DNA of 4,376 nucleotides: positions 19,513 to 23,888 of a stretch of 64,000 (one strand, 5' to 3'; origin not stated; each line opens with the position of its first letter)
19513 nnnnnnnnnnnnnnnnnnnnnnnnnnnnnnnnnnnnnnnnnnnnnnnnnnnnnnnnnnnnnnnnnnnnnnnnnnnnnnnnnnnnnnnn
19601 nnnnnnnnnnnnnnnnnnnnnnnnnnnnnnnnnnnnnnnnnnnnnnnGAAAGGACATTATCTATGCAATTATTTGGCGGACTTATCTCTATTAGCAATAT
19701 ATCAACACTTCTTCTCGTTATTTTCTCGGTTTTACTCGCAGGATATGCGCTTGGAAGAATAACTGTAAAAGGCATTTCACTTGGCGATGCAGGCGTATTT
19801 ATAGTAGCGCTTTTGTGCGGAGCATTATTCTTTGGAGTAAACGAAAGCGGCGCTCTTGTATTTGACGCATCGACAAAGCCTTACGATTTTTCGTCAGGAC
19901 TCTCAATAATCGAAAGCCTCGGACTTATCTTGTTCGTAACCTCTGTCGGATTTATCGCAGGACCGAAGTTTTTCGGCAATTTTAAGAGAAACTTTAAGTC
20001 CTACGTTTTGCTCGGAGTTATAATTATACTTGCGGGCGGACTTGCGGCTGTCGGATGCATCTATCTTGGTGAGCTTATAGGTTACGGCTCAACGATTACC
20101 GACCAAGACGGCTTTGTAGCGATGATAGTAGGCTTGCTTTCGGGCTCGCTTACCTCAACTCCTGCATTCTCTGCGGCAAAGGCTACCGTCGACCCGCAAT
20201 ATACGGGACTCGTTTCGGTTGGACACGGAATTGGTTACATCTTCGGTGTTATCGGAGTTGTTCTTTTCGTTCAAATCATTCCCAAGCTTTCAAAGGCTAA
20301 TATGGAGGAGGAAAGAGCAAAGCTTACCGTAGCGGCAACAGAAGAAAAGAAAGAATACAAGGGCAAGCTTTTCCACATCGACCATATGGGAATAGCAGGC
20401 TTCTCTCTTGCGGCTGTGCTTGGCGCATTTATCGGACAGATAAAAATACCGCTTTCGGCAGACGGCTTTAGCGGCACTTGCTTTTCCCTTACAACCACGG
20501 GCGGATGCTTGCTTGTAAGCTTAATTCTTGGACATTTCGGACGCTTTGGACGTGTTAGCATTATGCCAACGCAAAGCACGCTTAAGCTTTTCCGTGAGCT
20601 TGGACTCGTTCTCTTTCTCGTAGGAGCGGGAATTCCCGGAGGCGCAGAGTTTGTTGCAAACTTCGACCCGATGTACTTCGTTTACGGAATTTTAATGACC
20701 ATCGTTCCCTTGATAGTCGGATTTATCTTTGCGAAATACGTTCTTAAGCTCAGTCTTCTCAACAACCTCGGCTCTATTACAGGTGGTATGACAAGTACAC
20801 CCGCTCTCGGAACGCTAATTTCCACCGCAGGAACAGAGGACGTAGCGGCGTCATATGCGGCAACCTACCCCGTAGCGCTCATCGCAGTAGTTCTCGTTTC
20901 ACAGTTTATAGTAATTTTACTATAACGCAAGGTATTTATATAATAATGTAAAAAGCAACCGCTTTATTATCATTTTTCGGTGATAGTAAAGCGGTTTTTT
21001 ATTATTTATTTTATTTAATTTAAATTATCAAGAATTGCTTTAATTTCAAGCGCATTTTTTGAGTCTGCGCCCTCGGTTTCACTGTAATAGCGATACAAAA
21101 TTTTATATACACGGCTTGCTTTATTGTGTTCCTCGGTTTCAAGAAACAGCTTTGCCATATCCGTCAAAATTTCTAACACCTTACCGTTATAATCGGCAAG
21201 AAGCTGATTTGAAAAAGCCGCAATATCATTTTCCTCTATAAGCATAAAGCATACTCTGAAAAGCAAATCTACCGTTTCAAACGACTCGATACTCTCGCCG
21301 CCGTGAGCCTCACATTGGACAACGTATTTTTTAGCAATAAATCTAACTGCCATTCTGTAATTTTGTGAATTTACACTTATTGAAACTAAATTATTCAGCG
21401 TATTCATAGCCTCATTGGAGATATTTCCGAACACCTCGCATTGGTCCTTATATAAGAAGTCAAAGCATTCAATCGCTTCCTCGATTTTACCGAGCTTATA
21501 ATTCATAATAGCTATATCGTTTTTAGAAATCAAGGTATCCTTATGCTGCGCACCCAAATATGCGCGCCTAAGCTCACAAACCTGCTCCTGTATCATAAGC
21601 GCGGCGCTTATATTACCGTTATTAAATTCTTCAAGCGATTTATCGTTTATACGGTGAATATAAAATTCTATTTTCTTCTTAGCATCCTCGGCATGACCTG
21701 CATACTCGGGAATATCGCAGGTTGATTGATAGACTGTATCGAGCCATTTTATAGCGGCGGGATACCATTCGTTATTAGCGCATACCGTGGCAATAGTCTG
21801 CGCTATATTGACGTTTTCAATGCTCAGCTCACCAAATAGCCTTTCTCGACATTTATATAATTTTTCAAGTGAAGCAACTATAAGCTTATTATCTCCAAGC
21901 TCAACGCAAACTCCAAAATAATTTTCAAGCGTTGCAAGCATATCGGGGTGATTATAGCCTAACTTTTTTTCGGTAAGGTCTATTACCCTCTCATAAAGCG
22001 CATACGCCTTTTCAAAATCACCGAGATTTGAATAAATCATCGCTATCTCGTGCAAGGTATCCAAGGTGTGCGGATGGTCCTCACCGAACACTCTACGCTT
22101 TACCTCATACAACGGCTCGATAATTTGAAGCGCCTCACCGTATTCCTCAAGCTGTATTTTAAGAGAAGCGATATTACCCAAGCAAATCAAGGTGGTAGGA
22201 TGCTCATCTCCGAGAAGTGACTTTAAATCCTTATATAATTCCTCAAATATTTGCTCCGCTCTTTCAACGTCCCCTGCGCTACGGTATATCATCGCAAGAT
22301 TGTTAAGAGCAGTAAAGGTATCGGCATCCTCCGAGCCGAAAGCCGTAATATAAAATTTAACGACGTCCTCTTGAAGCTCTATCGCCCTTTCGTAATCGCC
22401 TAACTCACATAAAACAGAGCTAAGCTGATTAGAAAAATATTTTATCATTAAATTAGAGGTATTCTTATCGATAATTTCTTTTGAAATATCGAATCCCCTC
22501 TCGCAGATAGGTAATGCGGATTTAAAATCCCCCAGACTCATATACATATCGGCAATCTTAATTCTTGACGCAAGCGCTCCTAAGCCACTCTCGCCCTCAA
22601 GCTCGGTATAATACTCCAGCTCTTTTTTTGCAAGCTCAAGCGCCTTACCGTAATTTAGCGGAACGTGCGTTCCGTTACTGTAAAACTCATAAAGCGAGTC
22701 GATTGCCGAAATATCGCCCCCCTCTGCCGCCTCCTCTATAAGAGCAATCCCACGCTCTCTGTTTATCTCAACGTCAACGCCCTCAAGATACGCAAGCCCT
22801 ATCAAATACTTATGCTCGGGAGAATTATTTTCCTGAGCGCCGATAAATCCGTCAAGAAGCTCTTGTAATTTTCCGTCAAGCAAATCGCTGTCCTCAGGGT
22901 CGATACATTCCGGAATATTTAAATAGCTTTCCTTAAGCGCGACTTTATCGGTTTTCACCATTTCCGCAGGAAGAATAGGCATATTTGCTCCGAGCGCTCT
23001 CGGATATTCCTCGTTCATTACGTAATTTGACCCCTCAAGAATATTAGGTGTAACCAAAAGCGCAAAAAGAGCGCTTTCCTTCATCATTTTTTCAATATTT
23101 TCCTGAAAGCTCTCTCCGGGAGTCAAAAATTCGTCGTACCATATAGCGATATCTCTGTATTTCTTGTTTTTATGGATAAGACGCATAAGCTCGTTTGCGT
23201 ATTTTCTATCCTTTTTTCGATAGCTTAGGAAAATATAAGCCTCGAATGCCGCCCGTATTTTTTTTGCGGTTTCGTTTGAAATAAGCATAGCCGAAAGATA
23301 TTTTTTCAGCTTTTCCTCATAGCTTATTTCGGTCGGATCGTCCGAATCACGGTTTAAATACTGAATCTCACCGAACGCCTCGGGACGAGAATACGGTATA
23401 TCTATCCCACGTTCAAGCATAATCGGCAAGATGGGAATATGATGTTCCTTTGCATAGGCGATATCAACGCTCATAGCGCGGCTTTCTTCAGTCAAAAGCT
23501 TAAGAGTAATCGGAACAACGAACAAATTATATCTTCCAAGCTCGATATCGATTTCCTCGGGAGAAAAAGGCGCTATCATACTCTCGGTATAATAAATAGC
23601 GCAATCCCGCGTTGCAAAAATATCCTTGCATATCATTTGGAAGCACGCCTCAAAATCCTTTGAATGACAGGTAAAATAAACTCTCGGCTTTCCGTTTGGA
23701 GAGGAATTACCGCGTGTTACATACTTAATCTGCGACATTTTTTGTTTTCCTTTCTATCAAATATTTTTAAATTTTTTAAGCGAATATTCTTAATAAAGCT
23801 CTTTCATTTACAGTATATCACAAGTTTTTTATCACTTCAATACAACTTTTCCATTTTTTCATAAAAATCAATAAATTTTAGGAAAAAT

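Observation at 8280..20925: mdh-fumC-hdrBCA-mvhD-flxCBA-like-frdBA-like-transporter operon: candidate soluble, flavin-based electron-bifurcating NADH:fumarate reductase pathway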

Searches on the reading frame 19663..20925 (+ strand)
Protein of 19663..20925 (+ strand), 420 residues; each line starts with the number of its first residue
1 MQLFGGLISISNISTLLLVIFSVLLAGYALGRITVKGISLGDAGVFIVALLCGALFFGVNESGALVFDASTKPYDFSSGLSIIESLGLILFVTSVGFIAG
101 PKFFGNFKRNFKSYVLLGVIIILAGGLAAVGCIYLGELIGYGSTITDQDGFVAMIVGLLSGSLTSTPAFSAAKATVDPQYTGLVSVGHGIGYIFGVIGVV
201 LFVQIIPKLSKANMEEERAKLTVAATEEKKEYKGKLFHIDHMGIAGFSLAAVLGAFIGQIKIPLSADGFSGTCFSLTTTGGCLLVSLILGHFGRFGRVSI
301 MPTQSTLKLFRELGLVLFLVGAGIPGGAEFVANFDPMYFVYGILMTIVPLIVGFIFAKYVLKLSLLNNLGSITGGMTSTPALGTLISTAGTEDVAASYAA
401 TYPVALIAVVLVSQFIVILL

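Call 5: search_protein_families(library=pfam, proteins=[window:19663-20925:+], max_evalue=0.01)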
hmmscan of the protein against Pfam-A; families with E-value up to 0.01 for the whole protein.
window:19663-20925:+ (420 aa): 1 family
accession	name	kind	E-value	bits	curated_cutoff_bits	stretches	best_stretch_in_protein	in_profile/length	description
PF06826.17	Asp-Al_Ex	-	2.5e-52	177.5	27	2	247-417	2-166/167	Predicted Permease Membrane Region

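Call 7: search_protein_families(library=ncbifam, proteins=[window:19663-20925:+], max_evalue=0.00001)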
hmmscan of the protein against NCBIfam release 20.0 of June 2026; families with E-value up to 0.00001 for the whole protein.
window:19663-20925:+ (420 aa): 4 families
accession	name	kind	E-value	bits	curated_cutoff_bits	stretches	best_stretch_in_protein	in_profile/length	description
NF003007.0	PRK03818.1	equivalog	5.9e-41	140.6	449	2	251-420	378-549/553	putative transporter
TIGR01625.1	YidE_YbjL_dupl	subfamily_domain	3.5e-34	117.8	71.95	2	252-404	2-154/154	AspT/YidE/YbjL antiporter duplication domain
TIGR03802.1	Asp_Ala_antiprt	equivalog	1.5e-33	116.3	546.95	2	247-420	391-562/562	aspartate-alanine antiporter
NF003440.0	PRK04972.1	equivalog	2.7e-30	105.6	645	2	16-221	13-196/561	aspartate:alanine antiporter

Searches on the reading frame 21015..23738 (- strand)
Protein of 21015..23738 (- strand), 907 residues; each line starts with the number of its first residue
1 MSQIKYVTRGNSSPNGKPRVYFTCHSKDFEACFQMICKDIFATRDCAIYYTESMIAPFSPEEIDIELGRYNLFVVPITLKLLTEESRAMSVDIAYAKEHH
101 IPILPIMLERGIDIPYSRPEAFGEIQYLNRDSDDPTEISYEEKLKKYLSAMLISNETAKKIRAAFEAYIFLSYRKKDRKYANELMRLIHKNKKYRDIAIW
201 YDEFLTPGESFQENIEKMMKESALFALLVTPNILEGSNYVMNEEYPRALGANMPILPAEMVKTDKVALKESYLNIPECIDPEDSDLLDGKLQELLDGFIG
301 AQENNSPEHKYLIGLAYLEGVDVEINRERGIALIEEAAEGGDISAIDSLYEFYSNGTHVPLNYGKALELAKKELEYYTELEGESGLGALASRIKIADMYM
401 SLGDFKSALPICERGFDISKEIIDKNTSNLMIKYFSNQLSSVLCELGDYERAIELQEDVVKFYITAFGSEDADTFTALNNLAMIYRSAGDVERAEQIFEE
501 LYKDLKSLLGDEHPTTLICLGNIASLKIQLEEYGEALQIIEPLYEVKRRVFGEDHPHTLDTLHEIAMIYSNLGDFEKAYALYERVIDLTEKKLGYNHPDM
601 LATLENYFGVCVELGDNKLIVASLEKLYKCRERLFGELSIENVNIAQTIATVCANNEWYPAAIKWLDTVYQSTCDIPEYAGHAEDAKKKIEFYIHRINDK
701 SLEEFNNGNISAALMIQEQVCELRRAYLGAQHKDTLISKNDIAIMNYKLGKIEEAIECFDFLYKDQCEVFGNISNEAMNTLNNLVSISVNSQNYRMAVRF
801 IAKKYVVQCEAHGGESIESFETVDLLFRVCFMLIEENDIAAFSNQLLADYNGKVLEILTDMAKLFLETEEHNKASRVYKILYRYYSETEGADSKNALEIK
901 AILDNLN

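Call 5: search_protein_families(library=pfam, proteins=[window:21015-23738:-], max_evalue=0.01)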
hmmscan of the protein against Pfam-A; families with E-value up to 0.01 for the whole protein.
window:21015-23738:- (907 aa): 22 families
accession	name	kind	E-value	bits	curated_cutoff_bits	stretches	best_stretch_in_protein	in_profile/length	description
PF13424.12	TPR_12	-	5.6e-50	167.9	30.1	6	520-590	6-76/77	Tetratricopeptide repeat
PF13374.12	TPR_10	-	2.1e-48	161.5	27.5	4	558-599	1-42/42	Tetratricopeptide repeat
PF13176.12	TPR_7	-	1.9e-18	65.3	27.9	2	561-592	1-32/36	Tetratricopeptide repeat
PF13181.12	TPR_8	-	3.7e-18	64.5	25.7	1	560-591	2-33/34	Tetratricopeptide repeat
PF00515.34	TPR_1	-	2.7e-15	55.9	27.8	1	561-588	3-30/34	Tetratricopeptide repeat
PF07719.23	TPR_2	-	5.1e-15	54.7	27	1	561-590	3-32/34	Tetratricopeptide repeat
PF24885.1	TPR_NPHP3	-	7.8e-15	55.3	100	2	535-605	117-187/239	Nephrocystin-3 TPR domain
PF13676.11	TIR_2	-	4.1e-11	43.9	28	1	169-258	1-89/122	TIR domain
PF13428.12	TPR_14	-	3.6e-10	39.9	23.5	0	478-504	4-30/44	Tetratricopeptide repeat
PF13174.12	TPR_6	-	4.4e-08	33.7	26.3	0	562-587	3-28/33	Tetratricopeptide repeat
PF14559.12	TPR_19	-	2.8e-07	31.2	25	0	446-501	4-51/68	Tetratricopeptide repeat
PF01535.26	PPR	-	1.1e-06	28.9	25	0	479-501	4-26/31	PPR repeat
PF13432.12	TPR_16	-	1.2e-06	29.3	32.7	0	445-502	9-58/65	Tetratricopeptide repeat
PF12895.13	ANAPC3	-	1.3e-06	29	27.2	0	532-594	4-57/82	Anaphase-promoting complex, cyclosome, subunit 3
PF17874.7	TPR_MalT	-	2.2e-05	24.4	45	0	483-598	9-119/336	MalT-like TPR region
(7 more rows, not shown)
